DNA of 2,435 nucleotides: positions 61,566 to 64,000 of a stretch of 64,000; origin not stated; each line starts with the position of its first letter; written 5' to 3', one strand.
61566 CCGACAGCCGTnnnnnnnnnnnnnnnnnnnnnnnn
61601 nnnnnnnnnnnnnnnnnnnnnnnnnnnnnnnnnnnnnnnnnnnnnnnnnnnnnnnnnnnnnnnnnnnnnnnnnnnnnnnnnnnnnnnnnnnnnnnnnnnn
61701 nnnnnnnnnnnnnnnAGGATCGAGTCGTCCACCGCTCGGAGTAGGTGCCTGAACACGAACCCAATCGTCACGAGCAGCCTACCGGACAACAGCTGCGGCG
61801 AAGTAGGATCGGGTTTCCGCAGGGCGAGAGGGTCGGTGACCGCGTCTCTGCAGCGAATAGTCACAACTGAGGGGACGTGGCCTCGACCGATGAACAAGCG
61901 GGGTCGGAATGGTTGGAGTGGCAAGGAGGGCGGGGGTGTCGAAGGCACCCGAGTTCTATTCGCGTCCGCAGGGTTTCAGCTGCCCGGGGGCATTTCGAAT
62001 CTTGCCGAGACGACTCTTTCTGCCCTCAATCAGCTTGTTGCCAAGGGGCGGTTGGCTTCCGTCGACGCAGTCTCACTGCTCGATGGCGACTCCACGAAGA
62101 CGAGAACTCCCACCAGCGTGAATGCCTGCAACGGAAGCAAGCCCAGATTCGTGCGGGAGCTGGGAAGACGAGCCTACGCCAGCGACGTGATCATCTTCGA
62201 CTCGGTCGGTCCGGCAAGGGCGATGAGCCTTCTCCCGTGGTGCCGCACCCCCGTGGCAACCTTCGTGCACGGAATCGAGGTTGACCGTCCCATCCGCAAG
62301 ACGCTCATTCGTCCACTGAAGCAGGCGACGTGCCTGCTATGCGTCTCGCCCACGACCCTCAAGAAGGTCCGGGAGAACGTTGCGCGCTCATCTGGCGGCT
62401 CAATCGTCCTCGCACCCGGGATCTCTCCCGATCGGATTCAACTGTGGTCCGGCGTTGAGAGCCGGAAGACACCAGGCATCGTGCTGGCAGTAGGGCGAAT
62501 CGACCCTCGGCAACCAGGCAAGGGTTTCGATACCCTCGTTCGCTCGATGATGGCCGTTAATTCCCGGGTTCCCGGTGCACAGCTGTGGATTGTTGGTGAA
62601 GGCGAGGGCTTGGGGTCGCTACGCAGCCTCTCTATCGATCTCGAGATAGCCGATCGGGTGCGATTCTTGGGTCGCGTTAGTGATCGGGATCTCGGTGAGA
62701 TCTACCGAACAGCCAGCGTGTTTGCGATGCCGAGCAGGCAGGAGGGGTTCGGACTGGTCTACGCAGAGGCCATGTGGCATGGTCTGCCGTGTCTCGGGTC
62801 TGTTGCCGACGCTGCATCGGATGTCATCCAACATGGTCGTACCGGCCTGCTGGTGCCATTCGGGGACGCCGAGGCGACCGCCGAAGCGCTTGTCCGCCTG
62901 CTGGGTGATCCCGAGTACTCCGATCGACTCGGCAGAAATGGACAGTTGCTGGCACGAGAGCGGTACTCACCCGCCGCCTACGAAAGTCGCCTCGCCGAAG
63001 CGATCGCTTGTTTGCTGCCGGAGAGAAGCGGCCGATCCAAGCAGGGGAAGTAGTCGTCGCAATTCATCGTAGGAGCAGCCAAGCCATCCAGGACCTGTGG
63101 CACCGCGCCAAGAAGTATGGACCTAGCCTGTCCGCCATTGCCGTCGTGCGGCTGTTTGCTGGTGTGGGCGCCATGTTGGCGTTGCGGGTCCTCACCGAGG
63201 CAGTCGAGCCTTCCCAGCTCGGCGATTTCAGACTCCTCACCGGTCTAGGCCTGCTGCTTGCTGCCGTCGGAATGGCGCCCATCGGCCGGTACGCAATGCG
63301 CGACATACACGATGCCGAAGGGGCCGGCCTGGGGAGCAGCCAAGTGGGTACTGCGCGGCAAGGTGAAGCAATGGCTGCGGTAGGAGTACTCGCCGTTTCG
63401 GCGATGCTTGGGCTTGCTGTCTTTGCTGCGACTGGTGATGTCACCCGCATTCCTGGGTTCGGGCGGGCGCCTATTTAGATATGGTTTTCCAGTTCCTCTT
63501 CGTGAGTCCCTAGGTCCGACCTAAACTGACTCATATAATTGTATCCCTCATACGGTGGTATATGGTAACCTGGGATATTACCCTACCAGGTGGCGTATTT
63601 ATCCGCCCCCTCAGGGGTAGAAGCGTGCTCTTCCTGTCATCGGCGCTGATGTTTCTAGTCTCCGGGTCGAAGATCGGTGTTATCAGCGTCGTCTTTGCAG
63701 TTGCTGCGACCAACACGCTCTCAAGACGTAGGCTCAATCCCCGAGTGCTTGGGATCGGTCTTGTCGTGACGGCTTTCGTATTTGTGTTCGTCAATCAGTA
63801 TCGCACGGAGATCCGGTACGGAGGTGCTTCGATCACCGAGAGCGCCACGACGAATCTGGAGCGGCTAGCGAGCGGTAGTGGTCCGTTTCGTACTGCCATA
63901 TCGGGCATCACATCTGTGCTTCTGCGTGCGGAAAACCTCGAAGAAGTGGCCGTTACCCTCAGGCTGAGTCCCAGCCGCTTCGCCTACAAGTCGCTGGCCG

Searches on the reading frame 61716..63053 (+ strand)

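Call 7: search_protein_families(library=pfam, proteins=[window:61716-63053:+], max_evalue=0.1)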
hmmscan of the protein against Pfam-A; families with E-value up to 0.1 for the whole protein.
window:61716-63053:+ (445 aa): 5 families
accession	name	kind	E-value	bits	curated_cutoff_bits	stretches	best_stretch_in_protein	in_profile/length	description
PF00534.26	Glycos_transf_1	-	2.7e-34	118.6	26.4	1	249-410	11-170/172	Glycosyl transferases group 1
PF13692.12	Glyco_trans_1_4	-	1.7e-33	116.3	27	1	255-398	3-142/142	Glycosyl transferases group 1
PF20706.3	GT4-conflict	-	3.1e-12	46.6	26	1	201-362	144-311/385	Family 4 Glycosyltransferase in conflict systems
PF13439.12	Glyco_transf_4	-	0.0043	17.5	28.5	1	141-239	56-169/170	Glycosyltransferase Family 4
PF13524.12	Glyco_trans_1_2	-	0.03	14.7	25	1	284-420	11-136/144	Glycosyl transferase-like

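Call 8: search_protein_families(library=ncbifam, proteins=[window:61716-63053:+], max_evalue=0.001)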
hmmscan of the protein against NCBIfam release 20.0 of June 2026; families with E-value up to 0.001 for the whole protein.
window:61716-63053:+ (445 aa): 35 families (the best 25 are shown)
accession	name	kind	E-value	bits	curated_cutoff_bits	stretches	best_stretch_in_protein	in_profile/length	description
NF041876.1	EPS_EpsE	equivalog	6.2e-26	91.5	400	1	202-417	160-380/389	exopolysaccharide biosynthesis GT4 family glycosyltransferase EpsE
TIGR03999.1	thiol_BshA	equivalog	4.7e-22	78.4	273.7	1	271-419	214-359/375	N-acetyl-alpha-D-glucosaminyl L-malate synthase BshA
TIGR03449.1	mycothiol_MshA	equivalog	1.1e-20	73.9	462.5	1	254-414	221-385/406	D-inositol-3-phosphate glycosyltransferase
TIGR04157.1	glyco_rSAM_CFB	subfamily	2.4e-19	69.6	400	1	253-418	227-394/406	TIGR04157 family glycosyltransferase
TIGR03088.1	stp2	hypoth_equivalog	5.8e-19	68.4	409.05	1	240-421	181-361/374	TIGR03088 family PEP-CTERM/XrtA system glycosyltransferase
TIGR04047.1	MSMEG_0565_glyc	hypoth_equivalog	1.3e-16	60.7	259.85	1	199-421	134-364/373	MSMEG_0565 family glycosyltransferase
NF038229.1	Glyco4_Geo_Pelo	equivalog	1.8e-16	60.1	400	1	194-427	100-330/338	GPMC system family 4 glycosyltransferase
TIGR04063.1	stp3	hypoth_equivalog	4.2e-14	52.2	442.05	1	269-411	226-373/397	TIGR04063 family PEP-CTERM/XrtA system glycosyltransferase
TIGR02149.1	glgA_Coryne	subfamily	1.2e-12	47.6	302.4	1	320-420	271-377/391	glycogen synthase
NF007396.0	PRK09922.1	equivalog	2.6e-12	46.3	385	1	254-396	183-324/361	lipopolysaccharide 1,6-galactosyltransferase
NF038011.1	PelF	equivalog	5.7e-12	45.4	100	1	235-404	288-463/489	GT4 family glycosyltransferase PelF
NF050056.1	ProtGlycPglH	equivalog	6e-12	45.3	600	1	251-410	177-331/354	GalNAc-alpha-(1->4)-GalNAc-alpha-(1->3)-diNAcBac-PP-undecaprenol alpha-1,4-N-acetyl-D-galactosaminyltransferase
TIGR02918.1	TIGR02918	equivalog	2.4e-11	43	574.6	1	269-391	332-452/500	accessory Sec system glycosyltransferase GtfA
NF011726.0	PRK15179.1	equivalog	1.5e-10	40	733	1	277-418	538-679/694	Vi polysaccharide biosynthesis protein TviE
NF047880.1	glyco_SdgA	exception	1.8e-09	36.7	800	1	267-409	326-467/488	serine-aspartate repeat adhesin O-glycosyltransferase SdgA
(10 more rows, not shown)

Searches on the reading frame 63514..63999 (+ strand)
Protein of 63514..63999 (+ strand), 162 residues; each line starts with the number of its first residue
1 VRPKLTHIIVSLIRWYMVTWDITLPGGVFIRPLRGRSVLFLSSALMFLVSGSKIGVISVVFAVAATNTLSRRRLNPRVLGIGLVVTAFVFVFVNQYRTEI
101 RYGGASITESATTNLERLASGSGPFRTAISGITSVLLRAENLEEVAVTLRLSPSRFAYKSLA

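Call 7: search_protein_families(library=pfam, proteins=[window:63514-63999:+], max_evalue=0.1)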
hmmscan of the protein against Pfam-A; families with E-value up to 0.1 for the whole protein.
window:63514-63999:+ (162 aa): 3 families
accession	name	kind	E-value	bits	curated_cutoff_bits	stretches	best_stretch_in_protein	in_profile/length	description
PF04932.20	Wzy_C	-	0.00052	20.3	31.7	1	39-94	2-58/149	O-Antigen ligase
PF19447.4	DUF5985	-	0.029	15.1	27.3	1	34-89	26-82/86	Family of unknown function (DUF5985)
PF03545.18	YopE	-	0.076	13.6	25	0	112-133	4-28/70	Yersinia virulence determinant (YopE)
